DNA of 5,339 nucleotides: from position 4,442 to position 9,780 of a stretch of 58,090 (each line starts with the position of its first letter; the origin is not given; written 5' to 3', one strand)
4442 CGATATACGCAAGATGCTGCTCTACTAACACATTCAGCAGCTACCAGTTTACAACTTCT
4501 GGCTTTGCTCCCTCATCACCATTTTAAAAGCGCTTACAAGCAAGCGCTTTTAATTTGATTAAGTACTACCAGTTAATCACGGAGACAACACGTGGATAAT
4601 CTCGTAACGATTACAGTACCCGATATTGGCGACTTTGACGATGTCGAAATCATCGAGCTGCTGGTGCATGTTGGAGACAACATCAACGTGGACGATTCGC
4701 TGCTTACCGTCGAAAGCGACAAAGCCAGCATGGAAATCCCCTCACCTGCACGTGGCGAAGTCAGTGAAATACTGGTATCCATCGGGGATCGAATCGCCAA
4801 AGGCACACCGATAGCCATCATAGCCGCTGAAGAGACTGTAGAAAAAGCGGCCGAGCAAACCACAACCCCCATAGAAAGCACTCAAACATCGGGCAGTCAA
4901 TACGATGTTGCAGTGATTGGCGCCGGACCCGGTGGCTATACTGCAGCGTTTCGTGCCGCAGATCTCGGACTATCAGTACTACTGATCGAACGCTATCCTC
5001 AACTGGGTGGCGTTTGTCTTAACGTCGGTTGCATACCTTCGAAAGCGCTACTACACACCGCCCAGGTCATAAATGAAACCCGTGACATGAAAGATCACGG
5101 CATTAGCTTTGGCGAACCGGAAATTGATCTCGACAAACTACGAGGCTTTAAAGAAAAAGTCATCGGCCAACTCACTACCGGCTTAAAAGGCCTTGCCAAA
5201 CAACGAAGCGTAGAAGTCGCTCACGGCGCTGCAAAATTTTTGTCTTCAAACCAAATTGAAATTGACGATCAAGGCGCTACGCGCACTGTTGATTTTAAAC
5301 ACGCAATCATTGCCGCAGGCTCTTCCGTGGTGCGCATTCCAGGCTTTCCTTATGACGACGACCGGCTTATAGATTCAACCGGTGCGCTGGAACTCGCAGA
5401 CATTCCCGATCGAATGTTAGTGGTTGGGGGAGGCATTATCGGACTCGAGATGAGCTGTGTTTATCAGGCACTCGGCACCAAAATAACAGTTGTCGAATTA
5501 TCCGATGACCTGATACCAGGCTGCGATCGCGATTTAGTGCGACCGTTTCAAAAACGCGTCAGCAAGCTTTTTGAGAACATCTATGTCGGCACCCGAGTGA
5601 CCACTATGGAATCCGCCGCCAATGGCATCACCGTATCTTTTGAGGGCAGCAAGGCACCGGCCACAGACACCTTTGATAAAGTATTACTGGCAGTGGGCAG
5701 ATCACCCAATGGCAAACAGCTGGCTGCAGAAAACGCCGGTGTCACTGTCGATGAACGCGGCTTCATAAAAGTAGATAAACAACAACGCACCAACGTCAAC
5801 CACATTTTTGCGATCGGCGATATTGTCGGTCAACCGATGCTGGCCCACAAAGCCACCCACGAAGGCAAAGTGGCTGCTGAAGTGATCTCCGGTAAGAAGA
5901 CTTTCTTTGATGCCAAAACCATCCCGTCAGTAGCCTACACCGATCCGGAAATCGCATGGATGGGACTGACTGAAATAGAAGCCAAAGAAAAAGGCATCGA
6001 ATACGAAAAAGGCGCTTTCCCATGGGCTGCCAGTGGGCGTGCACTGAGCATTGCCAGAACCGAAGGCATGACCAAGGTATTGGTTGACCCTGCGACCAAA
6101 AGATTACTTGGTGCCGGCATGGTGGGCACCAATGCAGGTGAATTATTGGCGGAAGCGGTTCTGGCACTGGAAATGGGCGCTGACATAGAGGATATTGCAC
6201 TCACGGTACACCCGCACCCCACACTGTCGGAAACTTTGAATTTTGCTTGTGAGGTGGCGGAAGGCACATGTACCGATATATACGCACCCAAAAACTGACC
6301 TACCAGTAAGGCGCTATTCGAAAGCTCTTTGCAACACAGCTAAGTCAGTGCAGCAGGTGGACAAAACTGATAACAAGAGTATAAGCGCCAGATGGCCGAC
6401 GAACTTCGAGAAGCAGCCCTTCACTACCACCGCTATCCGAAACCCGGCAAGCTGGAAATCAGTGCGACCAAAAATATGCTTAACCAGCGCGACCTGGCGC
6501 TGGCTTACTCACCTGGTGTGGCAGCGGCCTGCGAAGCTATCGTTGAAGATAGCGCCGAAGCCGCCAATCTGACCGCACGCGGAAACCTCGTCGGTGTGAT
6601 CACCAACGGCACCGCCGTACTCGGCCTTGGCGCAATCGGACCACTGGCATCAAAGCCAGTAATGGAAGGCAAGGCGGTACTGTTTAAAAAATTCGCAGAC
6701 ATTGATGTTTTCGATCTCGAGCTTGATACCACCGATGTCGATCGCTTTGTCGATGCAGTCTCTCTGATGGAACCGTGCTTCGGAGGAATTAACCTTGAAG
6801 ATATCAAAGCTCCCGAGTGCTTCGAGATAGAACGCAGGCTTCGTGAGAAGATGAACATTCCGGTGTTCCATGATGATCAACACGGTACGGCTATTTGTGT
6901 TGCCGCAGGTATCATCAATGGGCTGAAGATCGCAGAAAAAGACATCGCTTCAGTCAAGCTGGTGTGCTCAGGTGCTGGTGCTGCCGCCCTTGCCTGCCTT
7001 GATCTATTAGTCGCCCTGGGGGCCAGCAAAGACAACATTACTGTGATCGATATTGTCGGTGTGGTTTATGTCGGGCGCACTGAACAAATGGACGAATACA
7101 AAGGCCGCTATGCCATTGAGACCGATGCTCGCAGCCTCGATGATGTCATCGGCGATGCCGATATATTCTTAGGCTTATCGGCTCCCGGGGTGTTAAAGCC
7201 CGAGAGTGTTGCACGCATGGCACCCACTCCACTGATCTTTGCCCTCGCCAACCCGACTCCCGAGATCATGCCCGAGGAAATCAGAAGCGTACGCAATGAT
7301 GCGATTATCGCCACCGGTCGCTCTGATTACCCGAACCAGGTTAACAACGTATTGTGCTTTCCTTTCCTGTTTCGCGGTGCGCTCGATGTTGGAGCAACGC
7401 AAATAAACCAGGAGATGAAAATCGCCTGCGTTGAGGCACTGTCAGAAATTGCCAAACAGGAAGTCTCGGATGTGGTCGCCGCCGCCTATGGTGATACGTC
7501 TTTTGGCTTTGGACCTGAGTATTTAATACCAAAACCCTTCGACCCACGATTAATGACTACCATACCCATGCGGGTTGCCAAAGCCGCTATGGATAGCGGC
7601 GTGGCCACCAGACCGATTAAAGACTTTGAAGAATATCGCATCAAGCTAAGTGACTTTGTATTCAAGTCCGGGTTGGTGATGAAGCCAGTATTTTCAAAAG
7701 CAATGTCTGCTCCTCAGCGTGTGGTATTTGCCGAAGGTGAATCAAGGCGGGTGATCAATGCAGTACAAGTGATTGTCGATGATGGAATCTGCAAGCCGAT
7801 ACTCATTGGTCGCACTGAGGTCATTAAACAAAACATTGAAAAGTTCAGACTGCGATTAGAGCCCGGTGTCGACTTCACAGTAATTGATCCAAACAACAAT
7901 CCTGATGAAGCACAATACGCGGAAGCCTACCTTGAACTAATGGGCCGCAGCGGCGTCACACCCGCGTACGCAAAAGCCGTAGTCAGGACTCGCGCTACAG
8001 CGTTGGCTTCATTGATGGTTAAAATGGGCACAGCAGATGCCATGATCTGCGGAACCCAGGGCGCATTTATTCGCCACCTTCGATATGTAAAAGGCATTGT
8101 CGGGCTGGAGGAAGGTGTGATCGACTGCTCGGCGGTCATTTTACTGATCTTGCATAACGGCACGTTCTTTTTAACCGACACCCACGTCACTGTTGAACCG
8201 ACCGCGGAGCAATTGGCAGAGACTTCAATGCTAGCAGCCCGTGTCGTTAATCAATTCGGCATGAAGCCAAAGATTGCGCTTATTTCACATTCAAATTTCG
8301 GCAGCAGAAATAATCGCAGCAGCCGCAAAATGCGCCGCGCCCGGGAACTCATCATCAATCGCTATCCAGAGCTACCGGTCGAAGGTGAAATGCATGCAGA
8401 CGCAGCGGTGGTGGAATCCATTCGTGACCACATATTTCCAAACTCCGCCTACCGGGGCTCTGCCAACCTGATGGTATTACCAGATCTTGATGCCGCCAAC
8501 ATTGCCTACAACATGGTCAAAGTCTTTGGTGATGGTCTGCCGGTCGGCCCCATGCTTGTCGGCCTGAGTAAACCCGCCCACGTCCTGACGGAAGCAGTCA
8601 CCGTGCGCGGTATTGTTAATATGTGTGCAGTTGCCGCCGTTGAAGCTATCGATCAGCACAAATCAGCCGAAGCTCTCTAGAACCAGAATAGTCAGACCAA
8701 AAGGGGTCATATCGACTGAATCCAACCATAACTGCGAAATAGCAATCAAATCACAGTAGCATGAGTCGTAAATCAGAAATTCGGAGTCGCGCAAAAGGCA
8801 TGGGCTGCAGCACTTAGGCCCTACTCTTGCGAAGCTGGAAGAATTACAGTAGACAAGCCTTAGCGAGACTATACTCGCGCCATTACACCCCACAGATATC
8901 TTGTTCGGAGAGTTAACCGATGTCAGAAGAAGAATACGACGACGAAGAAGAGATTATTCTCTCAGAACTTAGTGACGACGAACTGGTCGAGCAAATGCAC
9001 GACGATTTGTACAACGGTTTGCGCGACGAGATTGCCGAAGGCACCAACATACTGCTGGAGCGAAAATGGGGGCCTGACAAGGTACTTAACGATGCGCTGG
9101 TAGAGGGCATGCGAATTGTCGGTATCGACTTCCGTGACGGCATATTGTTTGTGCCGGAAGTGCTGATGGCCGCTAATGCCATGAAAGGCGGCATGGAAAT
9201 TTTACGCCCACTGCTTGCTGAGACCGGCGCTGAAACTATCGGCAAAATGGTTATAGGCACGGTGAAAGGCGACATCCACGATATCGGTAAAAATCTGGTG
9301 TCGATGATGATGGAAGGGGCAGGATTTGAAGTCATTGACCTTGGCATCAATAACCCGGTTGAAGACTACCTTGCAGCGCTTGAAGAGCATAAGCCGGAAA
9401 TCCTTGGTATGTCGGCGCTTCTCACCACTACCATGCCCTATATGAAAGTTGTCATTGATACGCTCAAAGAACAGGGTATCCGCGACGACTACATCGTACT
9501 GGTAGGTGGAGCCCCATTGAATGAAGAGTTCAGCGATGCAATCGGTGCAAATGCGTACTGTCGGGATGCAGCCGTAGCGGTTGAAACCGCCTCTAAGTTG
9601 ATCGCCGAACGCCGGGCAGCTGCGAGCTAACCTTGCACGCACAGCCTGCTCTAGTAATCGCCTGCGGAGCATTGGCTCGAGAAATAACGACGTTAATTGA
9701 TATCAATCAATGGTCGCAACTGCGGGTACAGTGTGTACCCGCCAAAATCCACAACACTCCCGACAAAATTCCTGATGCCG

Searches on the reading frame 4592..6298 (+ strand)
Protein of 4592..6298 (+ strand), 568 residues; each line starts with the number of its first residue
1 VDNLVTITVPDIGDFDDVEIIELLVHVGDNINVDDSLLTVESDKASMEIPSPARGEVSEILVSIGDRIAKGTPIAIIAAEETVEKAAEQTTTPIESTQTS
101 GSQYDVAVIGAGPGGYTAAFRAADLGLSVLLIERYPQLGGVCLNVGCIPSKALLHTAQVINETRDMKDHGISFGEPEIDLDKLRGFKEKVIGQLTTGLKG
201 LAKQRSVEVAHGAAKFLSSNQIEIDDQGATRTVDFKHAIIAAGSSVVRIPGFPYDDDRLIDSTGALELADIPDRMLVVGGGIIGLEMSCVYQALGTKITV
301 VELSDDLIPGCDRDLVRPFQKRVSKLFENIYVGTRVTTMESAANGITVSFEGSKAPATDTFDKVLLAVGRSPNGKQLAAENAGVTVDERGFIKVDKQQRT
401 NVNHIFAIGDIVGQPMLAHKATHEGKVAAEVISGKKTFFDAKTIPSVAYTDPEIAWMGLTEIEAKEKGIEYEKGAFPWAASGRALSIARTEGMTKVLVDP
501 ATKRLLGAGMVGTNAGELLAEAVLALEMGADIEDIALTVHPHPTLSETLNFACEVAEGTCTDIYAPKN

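Call 16: search_protein_families(library=pfam, proteins=[window:4592-6298:+], max_evalue=0.0001)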
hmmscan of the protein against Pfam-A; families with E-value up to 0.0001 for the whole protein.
window:4592-6298:+ (568 aa): 11 families
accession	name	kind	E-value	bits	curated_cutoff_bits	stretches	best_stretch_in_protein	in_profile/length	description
PF07992.20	Pyr_redox_2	-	8.1e-65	219.6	26.1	1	104-425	1-291/291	Pyridine nucleotide-disulphide oxidoreductase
PF02852.28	Pyr_redox_dim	-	8.8e-36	122.9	25.3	1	444-550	1-107/110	Pyridine nucleotide-disulphide oxidoreductase, dimerisation domain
PF00364.28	Biotin_lipoyl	-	1.5e-20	73.3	22.1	1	6-77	2-73/73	Biotin-requiring enzyme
PF00070.33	Pyr_redox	-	2.4e-16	60.5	22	1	274-347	1-78/82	Pyridine nucleotide-disulphide oxidoreductase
PF12831.13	FAD_oxidored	-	1.4e-10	41.5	27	1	105-146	1-42/416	FAD dependent oxidoreductase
PF13450.12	NAD_binding_8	-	1.8e-09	38.2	21.9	1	108-143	1-36/68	NAD(P)-binding Rossmann-like domain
PF13738.12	Pyr_redox_3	-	3.6e-09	36.7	30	1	233-409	123-305/305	Pyridine nucleotide-disulphide oxidoreductase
PF01134.28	GIDA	-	2.4e-08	33.9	22.1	1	105-167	1-60/391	Glucose inhibited division protein A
PF00890.30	FAD_binding_2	-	3.2e-06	27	20.4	1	105-140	1-36/414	FAD binding domain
PF01262.27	AlaDh_PNT_C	-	6e-06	26.3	23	0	77-134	3-59/214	Alanine dehydrogenase/PNT, C-terminal domain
PF03486.20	HI0933_like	-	2.5e-05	24.3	50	0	105-139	2-36/244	HI0933-like protein Rossmann domain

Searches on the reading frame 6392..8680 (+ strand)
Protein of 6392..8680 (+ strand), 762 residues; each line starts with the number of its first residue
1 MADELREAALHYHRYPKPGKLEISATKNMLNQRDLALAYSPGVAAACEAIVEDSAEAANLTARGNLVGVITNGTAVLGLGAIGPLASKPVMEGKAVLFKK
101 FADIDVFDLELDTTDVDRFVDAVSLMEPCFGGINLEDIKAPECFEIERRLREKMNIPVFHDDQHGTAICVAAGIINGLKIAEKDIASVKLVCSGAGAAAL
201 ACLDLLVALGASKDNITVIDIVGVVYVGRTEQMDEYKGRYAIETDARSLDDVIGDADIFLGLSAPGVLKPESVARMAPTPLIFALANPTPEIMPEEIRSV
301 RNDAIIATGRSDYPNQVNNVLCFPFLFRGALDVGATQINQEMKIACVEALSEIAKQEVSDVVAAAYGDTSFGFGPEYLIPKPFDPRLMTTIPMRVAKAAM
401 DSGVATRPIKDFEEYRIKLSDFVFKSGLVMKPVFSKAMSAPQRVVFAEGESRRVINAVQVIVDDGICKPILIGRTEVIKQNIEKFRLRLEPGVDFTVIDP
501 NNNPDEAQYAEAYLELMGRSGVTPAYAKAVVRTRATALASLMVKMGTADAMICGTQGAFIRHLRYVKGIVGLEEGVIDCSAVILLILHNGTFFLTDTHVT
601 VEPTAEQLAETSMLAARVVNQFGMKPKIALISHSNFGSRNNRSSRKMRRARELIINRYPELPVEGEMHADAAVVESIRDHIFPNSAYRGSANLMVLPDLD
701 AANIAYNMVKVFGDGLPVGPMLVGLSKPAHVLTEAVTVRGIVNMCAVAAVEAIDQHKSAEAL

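Call 16: search_protein_families(library=pfam, proteins=[window:6392-8680:+], max_evalue=0.0001)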
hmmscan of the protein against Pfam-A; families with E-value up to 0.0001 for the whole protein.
window:6392-8680:+ (762 aa): 3 families
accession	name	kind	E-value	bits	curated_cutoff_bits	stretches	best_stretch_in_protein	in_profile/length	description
PF01515.24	PTA_PTB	-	4.6e-93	312.5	24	1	429-749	2-319/319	Phosphate acetyl/butaryl transferase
PF00390.24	malic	-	4.5e-28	98.7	23.1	1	19-151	2-182/182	Malic enzyme, N-terminal domain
PF03949.21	Malic_M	-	1e-18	68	23.5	1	165-358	3-229/258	Malic enzyme, NAD binding domain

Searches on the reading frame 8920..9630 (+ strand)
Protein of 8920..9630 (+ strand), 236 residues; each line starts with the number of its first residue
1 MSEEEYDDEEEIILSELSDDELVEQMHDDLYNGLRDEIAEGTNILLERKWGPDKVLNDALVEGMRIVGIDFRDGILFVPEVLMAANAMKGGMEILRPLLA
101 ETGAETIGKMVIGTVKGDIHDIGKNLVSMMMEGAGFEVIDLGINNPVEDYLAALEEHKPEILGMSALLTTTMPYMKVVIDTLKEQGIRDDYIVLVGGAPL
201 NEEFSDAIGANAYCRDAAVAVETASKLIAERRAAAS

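Call 3: search_protein_families(library=pfam, proteins=[window:8920-9630:+], max_evalue=0.01)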
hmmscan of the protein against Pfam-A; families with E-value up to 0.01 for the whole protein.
window:8920-9630:+ (236 aa): 2 families
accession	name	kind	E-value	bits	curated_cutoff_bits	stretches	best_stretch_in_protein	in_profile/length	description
PF02310.24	B12-binding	-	1.9e-26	92.7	32.1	1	109-211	2-107/121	B12 binding domain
PF02607.22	B12-binding_2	-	5.3e-17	62.2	23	1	23-95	2-73/74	B12 binding domain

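Call 4: search_protein_families(library=ncbifam, proteins=[window:8920-9630:+], max_evalue=0.01)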
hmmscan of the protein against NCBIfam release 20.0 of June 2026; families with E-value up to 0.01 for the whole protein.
window:8920-9630:+ (236 aa): 16 families
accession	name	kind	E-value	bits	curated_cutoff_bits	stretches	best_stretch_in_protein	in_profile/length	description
NF047996.1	corrin_MtgC_2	exception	7.5e-61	205.3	370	1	21-229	3-211/212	glycine betaine-specific corrinoid protein MtgC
NF047995.1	corrinoid_MtgC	exception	5.6e-54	182.9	310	1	21-229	3-214/215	glycine betaine-specific corrinoid protein MtgC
NF041607.1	dimeth_corrin_MtbC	equivalog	1.7e-52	177.9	350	1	50-227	24-202/203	dimethylamine corrinoid protein MtbC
TIGR02370.1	pyl_corrinoid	subfamily_domain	2.4e-52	177.2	215.3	1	34-218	10-195/197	methyltransferase cognate corrinoid protein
TIGR02082.1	metH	equivalog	3.2e-45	154.2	1010.85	1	7-232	631-862/1182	methionine synthase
NF040655.1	MtaC_Meth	equivalog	2.7e-43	147.8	420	1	9-230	22-240/253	methanol--corrinoid protein MtaC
NF040669.1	MtaC2_Meth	equivalog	1.2e-37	129.7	450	1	11-230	31-248/267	methanol--corrinoid protein MtaC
NF007024.0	PRK09490.1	equivalog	1.3e-35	122.5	1497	1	19-228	658-869/1234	methionine synthase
NF002612.0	PRK02261.1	equivalog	1.7e-12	47.1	110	1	109-197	5-92/148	methylaspartate mutase subunit S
TIGR01501.1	MthylAspMutase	equivalog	7.3e-09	35.5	135.8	1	110-198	4-91/134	methylaspartate mutase subunit S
NF052513.1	TransRegCarH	equivalog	1.7e-08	34.1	400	1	36-211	94-262/274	HTH-type transcriptional repressor CarH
TIGR00640.1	acid_CoA_mut_C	subfamily_domain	1e-07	32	57.45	1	111-201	6-95/132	methylmalonyl-CoA mutase C-terminal domain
NF040743.1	ornith_mutase_E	equivalog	2.5e-06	25.8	800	1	109-232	597-727/730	D-ornithine 4,5-aminomutase subunit OraE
NF045497.1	IsobCoAmut_IcmF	equivalog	2.8e-05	22.1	1500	1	116-197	11-90/1076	fused isobutyryl-CoA mutase/GTPase IcmF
NF006944.0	PRK09426.1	equivalog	3.4e-05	22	876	1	109-229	591-712/721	methylmalonyl-CoA mutase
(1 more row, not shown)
